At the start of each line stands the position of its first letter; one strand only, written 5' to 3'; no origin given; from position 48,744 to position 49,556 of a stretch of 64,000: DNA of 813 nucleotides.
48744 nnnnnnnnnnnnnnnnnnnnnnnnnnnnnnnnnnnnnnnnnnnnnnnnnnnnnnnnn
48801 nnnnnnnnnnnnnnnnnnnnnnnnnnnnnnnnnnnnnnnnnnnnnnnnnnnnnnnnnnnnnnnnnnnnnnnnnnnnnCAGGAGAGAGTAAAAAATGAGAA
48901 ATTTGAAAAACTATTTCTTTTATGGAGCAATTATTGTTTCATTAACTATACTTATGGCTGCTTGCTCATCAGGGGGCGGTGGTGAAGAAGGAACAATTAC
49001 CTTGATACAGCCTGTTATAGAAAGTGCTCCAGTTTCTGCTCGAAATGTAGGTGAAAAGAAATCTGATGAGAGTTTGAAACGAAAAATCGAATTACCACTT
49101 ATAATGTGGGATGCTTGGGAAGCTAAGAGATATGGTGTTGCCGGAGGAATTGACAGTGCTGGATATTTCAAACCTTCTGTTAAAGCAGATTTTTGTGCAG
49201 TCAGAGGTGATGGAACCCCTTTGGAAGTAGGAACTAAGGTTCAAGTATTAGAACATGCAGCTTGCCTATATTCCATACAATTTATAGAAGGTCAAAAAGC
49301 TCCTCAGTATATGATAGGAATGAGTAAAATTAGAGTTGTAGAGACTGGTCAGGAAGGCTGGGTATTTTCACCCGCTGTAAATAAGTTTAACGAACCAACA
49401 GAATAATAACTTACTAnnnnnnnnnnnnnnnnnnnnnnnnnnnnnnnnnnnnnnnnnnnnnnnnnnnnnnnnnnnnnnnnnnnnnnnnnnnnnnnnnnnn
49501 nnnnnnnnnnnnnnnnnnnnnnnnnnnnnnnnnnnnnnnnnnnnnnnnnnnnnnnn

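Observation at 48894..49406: Third member of the ELPLxLW/GWxW family directly after trxB: the family is expanded and carries a conserved Cys pair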

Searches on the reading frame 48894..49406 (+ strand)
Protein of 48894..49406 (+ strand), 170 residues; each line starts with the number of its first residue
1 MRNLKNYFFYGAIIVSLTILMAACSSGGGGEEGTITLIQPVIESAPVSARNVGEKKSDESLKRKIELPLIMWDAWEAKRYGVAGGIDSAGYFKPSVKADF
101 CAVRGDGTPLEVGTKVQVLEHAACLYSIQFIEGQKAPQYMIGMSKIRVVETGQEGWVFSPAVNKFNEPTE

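Call 5: search_protein_families(library=pfam, proteins=[window:48894-49403:+], max_evalue=10)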
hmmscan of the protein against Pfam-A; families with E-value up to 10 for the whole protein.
window:48894-49403:+ (170 aa): 0 families

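Call 6: search_protein_families(library=ncbifam, proteins=[window:48894-49403:+], max_evalue=10)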
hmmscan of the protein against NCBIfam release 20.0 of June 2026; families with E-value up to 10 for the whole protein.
window:48894-49403:+ (170 aa): 0 families

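Call 18: find_related_loci(query=A3, collection=genome_contigs, flank=6000)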
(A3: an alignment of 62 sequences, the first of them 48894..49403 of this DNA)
Query A3 (170 aa) in genome_contigs; peptide patterns used: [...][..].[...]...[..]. (x = any residue, [..] = any of these).
16 stretches matched a pattern; 4 encode a relative of the query (tblastn E <= 1e-3); 4 distinct loci.
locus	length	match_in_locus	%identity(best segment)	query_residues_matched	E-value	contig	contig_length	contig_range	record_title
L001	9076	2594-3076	32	2-163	3e-21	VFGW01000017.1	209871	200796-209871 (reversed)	MAG: SAR202 cluster bacterium isolate OSU_TB36 TB36_017, whole genome shotgun sequence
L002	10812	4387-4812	34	27-166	1e-19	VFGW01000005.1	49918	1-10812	MAG: SAR202 cluster bacterium isolate OSU_TB36 TB36_005, whole genome shotgun sequence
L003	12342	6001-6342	33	44-162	5e-19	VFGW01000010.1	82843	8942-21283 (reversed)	MAG: SAR202 cluster bacterium isolate OSU_TB36 TB36_010, whole genome shotgun sequence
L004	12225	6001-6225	32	97-162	2e-6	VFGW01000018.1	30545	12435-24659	MAG: SAR202 cluster bacterium isolate OSU_TB36 TB36_018, whole genome shotgun sequence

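Call 20: predict_structure(alignment_id=A3)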
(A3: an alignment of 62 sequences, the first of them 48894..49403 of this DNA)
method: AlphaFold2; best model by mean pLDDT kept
length: 170 residues; sequences in the alignment: 62
mean_pLDDT: 75.8   pTM: 0.63
mean pLDDT of the five models: 75.8, 74.4, 72.8, 72.0, 70.1
residues with pLDDT >= 90: 49; 70-90: 67; 50-70: 35; < 50: 19
segments of 3 or more residues with pLDDT < 50: 25-30, 48-55, 166-170
pLDDT, mean of each block of 10 residues (from residue 1): 66 72 46 83 65 54 85 89 66 77 89 94 82 73 93 94 59
secondary structure, 60 per line:
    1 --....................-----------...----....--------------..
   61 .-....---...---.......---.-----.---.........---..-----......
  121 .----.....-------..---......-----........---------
elements in order: H3-22 E34-36 E41-44 E63-66 E70-72 E76-82 E96-104 E115-121 E126-130 E143-148 E154-158

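Call 24: search_protein_representatives(alignment_id=A3)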
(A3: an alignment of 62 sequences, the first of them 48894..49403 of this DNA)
Query: 62 sequences, 173 profile positions. Proteins with E-value up to 0.001 (for the whole library): 69; up to 1e-10: 48; up to 1e-30: 9. The best 69 are listed.
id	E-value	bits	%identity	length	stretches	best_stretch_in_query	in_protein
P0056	6.8e-68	244.3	-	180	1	1-172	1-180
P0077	2.3e-56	206.7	-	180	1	5-172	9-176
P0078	4.3e-52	192.8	-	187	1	1-172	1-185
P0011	4.0e-39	150.6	-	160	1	4-172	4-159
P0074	1.9e-37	145.2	-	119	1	13-128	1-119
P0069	7.2e-36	140.0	-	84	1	93-172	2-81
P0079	4.9e-35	137.3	-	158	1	1-172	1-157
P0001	5.2e-34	133.9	-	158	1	6-172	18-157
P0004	1.8e-33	132.2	-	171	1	6-172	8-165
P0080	7.2e-30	120.5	-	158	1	6-172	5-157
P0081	9.4e-30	120.1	-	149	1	4-172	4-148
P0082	1.2e-29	119.7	-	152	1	5-172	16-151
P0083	2.4e-29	118.8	-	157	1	1-172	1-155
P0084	6.9e-28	114.0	-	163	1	3-172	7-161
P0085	9.2e-28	113.6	-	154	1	9-172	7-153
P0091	3.2e-23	98.8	-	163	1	5-172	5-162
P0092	4.5e-23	98.3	-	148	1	7-171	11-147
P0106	1.1e-15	74.2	-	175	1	7-170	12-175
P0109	2.0e-13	66.9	-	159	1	7-169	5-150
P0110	2.6e-12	63.3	-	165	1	1-172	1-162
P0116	6.2e-11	58.8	-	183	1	1-152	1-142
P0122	5.2e-10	55.8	-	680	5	89-129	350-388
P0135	1.4e-04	38.2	-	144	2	79-169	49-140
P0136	2.6e-04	37.3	-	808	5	105-136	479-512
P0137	4.4e-04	36.5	-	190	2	96-153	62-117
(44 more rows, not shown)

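Call 25: search_protein_families(library=pfam, proteins=[P0122, P0136, P0137, P0135, P0116, P0110, P0109, P0106], max_evalue=0.1)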
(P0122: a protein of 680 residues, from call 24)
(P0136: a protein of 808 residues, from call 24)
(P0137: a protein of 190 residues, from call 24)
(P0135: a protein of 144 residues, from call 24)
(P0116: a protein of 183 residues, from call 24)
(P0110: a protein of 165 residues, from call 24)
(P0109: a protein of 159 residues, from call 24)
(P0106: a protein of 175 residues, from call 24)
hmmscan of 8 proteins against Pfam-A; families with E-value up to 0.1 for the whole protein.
P0122 (680 aa): 11 families
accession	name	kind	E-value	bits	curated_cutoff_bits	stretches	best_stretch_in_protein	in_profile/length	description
PF17957.7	Big_7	-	2.3e-50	169.5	24.1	5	367-429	6-70/70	Bacterial Ig domain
PF16640.11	Big_3_5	-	6.4e-17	62.3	35.5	5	45-130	2-87/88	Bacterial Ig-like domain (group 3)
PF07550.17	Shr-like_HID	-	1.3e-08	35.6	22.3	0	308-333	48-74/82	Heme-binding protein Shr-like, Hb-interacting domain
PF01416.25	PseudoU_synth_1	-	5.1e-08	33.8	23.3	0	348-394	14-61/108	tRNA pseudouridine synthase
PF01510.30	Amidase_2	-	2.9e-06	28.1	26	0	515-555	60-102/131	N-acetylmuramoyl-L-alanine amidase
PF24145.1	K1-lyase_N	-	0.0001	22.7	27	0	161-195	26-60/72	K1 capsule-specific polysaccharide lyase, N-terminal domain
PF07396.17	Porin_O_P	-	0.0016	18.2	20.9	0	396-458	1-63/370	Phosphate-selective porin O and P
PF08308.17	PEGA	-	0.0017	18.6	20.8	0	511-536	20-45/71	PEGA domain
PF24603.1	TPR_30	-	0.0047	17.7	29.7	0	425-457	42-74/100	Tetratricopeptide repeat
PF13915.11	DUF4210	-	0.0048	17.8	21.2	0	468-493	14-39/73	Domain of unknown function (DUF4210)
PF20583.3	DUF6786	-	0.0075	15.5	27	0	290-339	241-290/376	Family of unknown function (DUF6786)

P0136 (808 aa): 12 families
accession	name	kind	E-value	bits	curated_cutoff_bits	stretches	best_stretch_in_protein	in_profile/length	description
PF11717.14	Tudor-knot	-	2.4e-30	104.6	20.8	3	487-531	2-50/55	RNA binding activity-knot of a chromodomain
PF02820.24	MBT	-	1.1e-27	96.4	22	3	504-536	17-49/69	mbt repeat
PF16719.11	SAWADEE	-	3.2e-20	72.9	28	0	508-544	21-58/125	SAWADEE domain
PF22732.2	MSL3_chromo-like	-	2.5e-09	37.5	28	0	426-448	37-59/78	MSL3 chromodomain-like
PF18358.7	Tudor_4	-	1.6e-08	34.5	25.8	0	502-535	16-47/50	Histone methyltransferase Tudor domain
PF01453.30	B_lectin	-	9.4e-05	23.3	32.4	0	506-542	61-97/105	D-mannose binding lectin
PF14125.13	DUF4292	-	0.00035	20.7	23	0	512-543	149-180/209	Domain of unknown function (DUF4292)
PF00467.35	KOW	-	0.00063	19.9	22.3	0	759-775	15-31/32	KOW motif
PF01957.25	NfeD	-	0.0052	17.4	29.1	0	311-330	33-52/57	NfeD-like C-terminal, partner-binding domain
PF24870.1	DUF7735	-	0.0095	16.3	27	0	331-370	69-108/147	Domain of unknown function (DUF7735)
PF13241.12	NAD_binding_7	-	0.049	14.7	22.1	0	487-521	28-55/104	Putative NAD(P)-binding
PF18284.7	DNA_meth_N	-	0.08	13.4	25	0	524-543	23-42/57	DNA methylase N-terminal domain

P0137 (190 aa): 0 families

P0135 (144 aa): 0 families

P0116 (183 aa): 0 families

P0110 (165 aa): 0 families

P0109 (159 aa): 1 family
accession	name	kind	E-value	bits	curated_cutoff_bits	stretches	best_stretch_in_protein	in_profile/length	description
PF16342.10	DUF4972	-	0.065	13.6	28.8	1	3-27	12-36/128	Domain of unknown function (DUF4972)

P0106 (175 aa): 0 families

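Call 26: fold_search(model_id=the predicted structure, library=pdb)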
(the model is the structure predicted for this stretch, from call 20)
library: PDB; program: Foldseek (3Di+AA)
matches with E <= 10: 576; with E <= 0.001: 0
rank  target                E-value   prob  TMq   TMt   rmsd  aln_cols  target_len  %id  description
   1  7u24_A                2.6e-01  0.14  0.18  0.11  14.1       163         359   14  Cryo-EM structure of the pancreatic ATP-sensitive potassium channel bound to ATP and glibenclamide with Kir6.2-CTD in  (released 2022-08-31)
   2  3upu_A                3.1e-01  0.15  0.18  0.08  16.0       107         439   13  Crystal structure of the T4 Phage SF1B Helicase Dda (released 2012-06-20)
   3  9dfx_B                3.6e-01  0.09  0.15  0.10  13.8       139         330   15  Cryo-EM structure of a SUR1/Kir6.2 ATP-sensitive potassium channel in the presence of Aekatperone in the closed confor (released 2025-02-12)
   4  7mit_A                3.8e-01  0.15  0.19  0.12  14.4       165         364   14  Vascular KATP channel: Kir6.1 SUR2B propeller-like conformation 1 (released 2021-10-13)
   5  7u1s_D                3.8e-01  0.09  0.14  0.10  13.7       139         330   14  Cryo-EM structure of the pancreatic ATP-sensitive potassium channel bound to ATP and repaglinide with SUR1-out conform (released 2022-08-31)
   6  6edf                  4.5e-01  0.90  0.20  0.41   6.6        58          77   26  Fragment of a tyrosine-protein kinase (released 2018-08-29)
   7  4dam_A                5.0e-01  0.08  0.13  0.18  15.6       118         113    9  Crystal structure of small single-stranded DNA-binding protein from Streptomyces coelicolor (released 2013-01-16)
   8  7u6y_B                5.6e-01  0.09  0.17  0.11  13.8       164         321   14  Cryo-EM structure of the pancreatic ATP-sensitive potassium channel in the presence of glibenclamide and ATP with Kir6 (released 2022-08-31)
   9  1m27_C                5.9e-01  0.91  0.20  0.51   2.3        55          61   18  Crystal structure of SAP/FynSH3/SLAM ternary complex (released 2003-05-06)
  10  7w4o_A                5.9e-01  0.10  0.18  0.12  13.4       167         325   14  The structure of KATP H175K mutant in pre-open state (released 2022-06-01)
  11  4qs4                  5.9e-01  0.10  0.19  0.08  19.3       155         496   14  Crystal Structure of CofB from Enterotoxigenic Escherichia coli (released 2015-06-03)
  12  4r5j_D                5.9e-01  0.05  0.12  0.10  16.6       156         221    8  Crystal structure of the DnaK C-terminus (Dnak-SBD-A) (released 2014-09-10)
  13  3sph                  6.2e-01  0.08  0.18  0.11  13.5       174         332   11  Inward rectifier potassium channel Kir2.2 I223L mutant in complex with PIP2 (released 2011-08-24)
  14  7mit_B                6.5e-01  0.12  0.18  0.12  13.8       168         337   14  Vascular KATP channel: Kir6.1 SUR2B propeller-like conformation 1 (released 2021-10-13)
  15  8wff                  6.9e-01  0.84  0.19  0.49   6.4        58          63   24  The Crystal Structure of LYN from Biortus. (released 2023-11-22)
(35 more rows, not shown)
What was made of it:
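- On Bacterial SH3 domain (Pfam SH3_3 PF08239 and relatives): Model 1: Src-family SH3 domains align over 55 residues at rmsd 2.3 A, TM(target) 0.5-0.56, probability 0.8-0.9, but E is about 0.6 (call 26).
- Closest known: Bacterial SH3-like small-barrel domains. Same: Src-family SH3 structures superpose on about 55 residues of model 1 (rmsd 2.3 A, probability 0.8-0.9; call 26).
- Src-family SH3 domains align to about 55 residues of model 1 at rmsd 2.3 A, probability 0.8-0.9 (call 26). SH3 structural hits to model 1 (call 26).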

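Call 33: search_protein_families(library=pfam, alignment_id=A3, max_evalue=10)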
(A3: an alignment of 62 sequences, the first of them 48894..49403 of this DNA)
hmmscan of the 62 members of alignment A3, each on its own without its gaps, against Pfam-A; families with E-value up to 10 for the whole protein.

A. member 1, window:48894-49403:+ (170 aa): 0 families

B. families by the number of members that match (of 62 scanned): 14 families
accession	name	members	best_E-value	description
PF00467.35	KOW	19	0.1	KOW motif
PF16339.10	DUF4969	11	0.0033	Domain of unknown function (DUF4969)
PF05676.18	NDUF_B7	2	0.08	NADH-ubiquinone oxidoreductase B18 subunit (NDUFB7)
PF16492.10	Cadherin_C_2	2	0.095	Cadherin cytoplasmic C-terminal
PF13677.11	MotB_plug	2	0.14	Membrane MotB of proton-channel complex MotA/MotB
PF14055.11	NVEALA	2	0.21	NVEALA protein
PF04155.23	Ground-like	1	0.045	Ground-like domain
PF15706.10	TMEM132_C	1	0.052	TMEM132 C-terminal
PF15862.10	Coilin_N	1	0.12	Coilin N-terminus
PF05087.17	Rota_VP2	1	0.12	Rotavirus VP2 protein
PF06086.17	Pox_A30L_A26L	1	0.14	Orthopoxvirus A26L/A30L protein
PF10717.14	ODV-E18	1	0.18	Occlusion-derived virus envelope protein ODV-E18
PF23604.1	Ig_TRAPPC10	1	0.19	TRAPPC10-like, immunoglobulin-like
PF25184.1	YxzE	1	0.2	YxzE-like putative bacteriocin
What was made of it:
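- On Thioredoxin-fold / Dsb-type thiol-disulfide oxidoreductases (the reading suggested by trxB adjacency): No thioredoxin-family Pfam hit (calls 5, 33).
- Closest known: Bacterial SH3-like small-barrel domains. Same: Sub-threshold KOW hits in 19 of 62 members (call 33).
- Closest known: Small SH3-like or beta-barrel lipoproteins of Proteobacteria. Different: No Pfam hit to these families at E<=10 in any of 62 members (call 33).
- KOW matches weakly in 19 of 62 members (call 33). No hit to MliC or other inhibitor models in Pfam, even at E<=10, across 62 members (call 33). Weak KOW hits (call 33). No SH3_3 hit in any of 62 members at E<=10 (call 33).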

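Call 40: find_encoding_contigs(protein=P0084, flank=6000, max_places=3)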
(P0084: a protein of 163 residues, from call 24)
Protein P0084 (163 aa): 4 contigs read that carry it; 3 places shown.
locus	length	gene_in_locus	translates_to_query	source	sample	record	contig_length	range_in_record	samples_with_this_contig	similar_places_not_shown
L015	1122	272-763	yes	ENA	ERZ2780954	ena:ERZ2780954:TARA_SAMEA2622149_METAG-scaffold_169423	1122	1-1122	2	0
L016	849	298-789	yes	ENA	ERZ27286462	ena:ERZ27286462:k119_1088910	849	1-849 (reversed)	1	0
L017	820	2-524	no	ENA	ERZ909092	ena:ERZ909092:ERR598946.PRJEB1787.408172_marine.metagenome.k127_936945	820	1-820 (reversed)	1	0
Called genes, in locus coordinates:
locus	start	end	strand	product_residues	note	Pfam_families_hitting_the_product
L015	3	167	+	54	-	?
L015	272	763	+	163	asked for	-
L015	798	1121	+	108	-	?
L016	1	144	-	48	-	?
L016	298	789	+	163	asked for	-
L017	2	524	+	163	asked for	?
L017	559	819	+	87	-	?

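Call 41: find_encoding_contigs(protein=P0106, flank=6000, max_places=3)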
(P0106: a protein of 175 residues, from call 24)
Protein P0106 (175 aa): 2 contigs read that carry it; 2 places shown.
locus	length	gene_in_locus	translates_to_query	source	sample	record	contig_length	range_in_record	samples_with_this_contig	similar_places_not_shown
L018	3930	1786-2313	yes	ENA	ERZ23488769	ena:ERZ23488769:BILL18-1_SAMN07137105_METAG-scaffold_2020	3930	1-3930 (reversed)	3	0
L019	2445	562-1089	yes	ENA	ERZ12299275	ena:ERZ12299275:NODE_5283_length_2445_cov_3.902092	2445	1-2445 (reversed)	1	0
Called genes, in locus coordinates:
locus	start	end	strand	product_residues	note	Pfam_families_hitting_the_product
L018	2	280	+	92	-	?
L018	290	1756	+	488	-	-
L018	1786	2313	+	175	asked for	-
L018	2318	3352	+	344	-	PF02746:MR_MLE_N, PF13378:MR_MLE_C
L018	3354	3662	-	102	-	PF13451:zf_Tbcl, PF23477:zf_Tbcl_2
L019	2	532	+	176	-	?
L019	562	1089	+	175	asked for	-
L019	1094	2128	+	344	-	PF02746:MR_MLE_N, PF13378:MR_MLE_C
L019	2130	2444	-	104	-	?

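Call 50: search_protein_families(library=padloc, proteins=[window:48894-49403:+], max_evalue=1)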
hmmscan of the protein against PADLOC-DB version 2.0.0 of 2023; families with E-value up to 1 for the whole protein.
window:48894-49403:+ (170 aa): 0 families

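Call 72: search_protein_families(library=pfam, proteins=[L001:247-2058:+, L001:2058-2537:-, L001:3567-4901:+, L002:10-1515:-, L002:2218-2646:+, L002:3089-3988:+, L002:4818-5807:+, L002:5838-6545:+, L004:4687-5508:+, L004:3426-4682:+], max_evalue=0.00001)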
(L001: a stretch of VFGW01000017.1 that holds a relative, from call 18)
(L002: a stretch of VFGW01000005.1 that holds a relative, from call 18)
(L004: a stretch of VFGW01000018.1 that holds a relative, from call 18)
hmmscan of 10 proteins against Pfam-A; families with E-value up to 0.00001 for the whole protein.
L001:247-2058:+ (604 aa): 2 families
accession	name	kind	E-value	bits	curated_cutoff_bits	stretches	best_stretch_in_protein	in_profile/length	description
PF13365.12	Trypsin_2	-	4e-20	73.5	27.6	1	4-99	45-144/144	Trypsin-like peptidase domain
PF00089.32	Trypsin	-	6.2e-12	46.2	20.6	1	8-109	83-204/220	Trypsin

L001:2058-2537:- (159 aa): 0 families

L001:3567-4901:+ (445 aa): 2 families
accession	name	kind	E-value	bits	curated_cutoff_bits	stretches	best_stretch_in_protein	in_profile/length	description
PF13378.12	MR_MLE_C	-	4.6e-35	121.8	29.4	1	225-416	26-218/219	Enolase C-terminal domain-like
PF02746.21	MR_MLE_N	-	9.3e-22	77.9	22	1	5-122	5-117/117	Mandelate racemase / muconate lactonizing enzyme, N-terminal domain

L002:10-1515:- (501 aa): 4 families
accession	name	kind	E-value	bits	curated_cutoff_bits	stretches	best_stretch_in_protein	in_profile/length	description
PF00884.28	Sulfatase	-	4.2e-48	164.6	25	1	5-375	1-299/301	Sulfatase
PF16347.10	SGSH_C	-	6.2e-20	72.3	29.3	1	325-490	1-152/154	N-sulphoglucosamine sulphohydrolase, C-terminal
PF01663.27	Phosphodiest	-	2.8e-15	57.2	23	1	8-84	2-74/342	Type I phosphodiesterase / nucleotide pyrophosphatase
PF02995.22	DUF229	-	1.5e-06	27.6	25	1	282-352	303-372/496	Protein of unknown function (DUF229)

L002:2218-2646:+ (143 aa): 0 families

L002:3089-3988:+ (300 aa): 3 families
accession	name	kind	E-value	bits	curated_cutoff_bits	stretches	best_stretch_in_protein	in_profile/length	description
PF13508.13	Acetyltransf_7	-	3.4e-06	27.8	27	1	210-286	5-83/84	Acetyltransferase (GNAT) domain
PF13527.13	Acetyltransf_9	-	3.7e-06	27.4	25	1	231-286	72-125/127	Acetyltransferase (GNAT) domain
PF00583.31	Acetyltransf_1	-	4.5e-06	27.4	20.7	1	205-285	24-116/116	Acetyltransferase (GNAT) family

L002:4818-5807:+ (330 aa): 1 family
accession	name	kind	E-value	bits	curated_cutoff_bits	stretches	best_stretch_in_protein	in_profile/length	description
PF00795.27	CN_hydrolase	-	2e-42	145.7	23.2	1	19-290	12-251/256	Carbon-nitrogen hydrolase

L002:5838-6545:+ (236 aa): 0 families

L004:4687-5508:+ (274 aa): 1 family
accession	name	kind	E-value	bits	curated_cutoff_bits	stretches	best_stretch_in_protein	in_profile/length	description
PF07103.16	DUF1365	-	3.3e-61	207.4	25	1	7-246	1-235/235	Protein of unknown function (DUF1365)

L004:3426-4682:+ (419 aa): 4 families
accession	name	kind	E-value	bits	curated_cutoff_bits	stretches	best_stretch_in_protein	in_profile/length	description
PF01593.30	Amino_oxidase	-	2.1e-15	57.4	19.8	1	10-305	1-300/443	Flavin containing amine oxidoreductase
PF13450.12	NAD_binding_8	-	2.1e-13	50.8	21.9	1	5-75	1-68/68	NAD(P)-binding Rossmann-like domain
PF01266.30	DAO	-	4.5e-07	30.2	27.9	1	3-38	2-39/353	FAD dependent oxidoreductase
PF03486.20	HI0933_like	-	3.6e-06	27.1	50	0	2-35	2-36/244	HI0933-like protein Rossmann domain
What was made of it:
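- Closest known: Paralogue expansions characteristic of SAR202. Same: Members sometimes lie next to expanded catabolic genes (MR_MLE enolases in L001 and L018; calls 41, 72).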

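Call 74: find_encoding_contigs(protein=window:48894-49406:+, flank=3000, max_places=4)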
Protein window:48894-49406:+ (170 aa): 24 contigs read that carry it; 4 places shown.
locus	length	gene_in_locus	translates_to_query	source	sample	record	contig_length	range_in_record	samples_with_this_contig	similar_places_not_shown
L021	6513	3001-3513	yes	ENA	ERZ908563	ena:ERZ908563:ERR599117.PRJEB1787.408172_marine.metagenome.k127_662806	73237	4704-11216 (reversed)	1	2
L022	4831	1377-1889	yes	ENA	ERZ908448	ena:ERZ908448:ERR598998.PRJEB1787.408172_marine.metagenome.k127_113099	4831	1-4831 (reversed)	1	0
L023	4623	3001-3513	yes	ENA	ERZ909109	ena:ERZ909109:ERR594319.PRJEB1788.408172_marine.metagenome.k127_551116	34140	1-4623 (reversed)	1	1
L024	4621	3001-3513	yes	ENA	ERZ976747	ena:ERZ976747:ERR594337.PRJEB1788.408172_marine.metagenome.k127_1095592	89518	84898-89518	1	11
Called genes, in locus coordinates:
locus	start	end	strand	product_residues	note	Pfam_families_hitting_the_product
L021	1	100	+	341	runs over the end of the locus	PF04166:PdxA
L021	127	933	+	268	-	PF03807:F420_oxidored, PF14748:P5CR_dimer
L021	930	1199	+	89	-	PF02325:CCB3_YggT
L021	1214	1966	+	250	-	PF00106:adh_short, PF01370:Epimerase (faint), PF02719:Polysacc_synt_2 (weak), PF08659:KR, PF13561:adh_short_C2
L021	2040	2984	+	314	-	PF01134:GIDA (faint), PF07992:Pyr_redox_2, PF13738:Pyr_redox_3, PF00070:Pyr_redox (weak)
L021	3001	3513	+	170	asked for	-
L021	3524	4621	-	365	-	PF01168:Ala_racemase_N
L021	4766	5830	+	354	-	PF01070:FMN_dh, PF00478:IMPDH (faint)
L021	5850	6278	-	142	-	-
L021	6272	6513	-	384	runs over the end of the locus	PF02746:MR_MLE_N, PF13378:MR_MLE_C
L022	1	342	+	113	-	?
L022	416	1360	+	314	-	PF01134:GIDA (faint), PF07992:Pyr_redox_2, PF13738:Pyr_redox_3, PF00070:Pyr_redox (weak)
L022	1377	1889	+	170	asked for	-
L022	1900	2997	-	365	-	PF01168:Ala_racemase_N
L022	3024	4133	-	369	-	PF01168:Ala_racemase_N, PF14031:D-ser_dehydrat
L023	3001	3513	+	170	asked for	-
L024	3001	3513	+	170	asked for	-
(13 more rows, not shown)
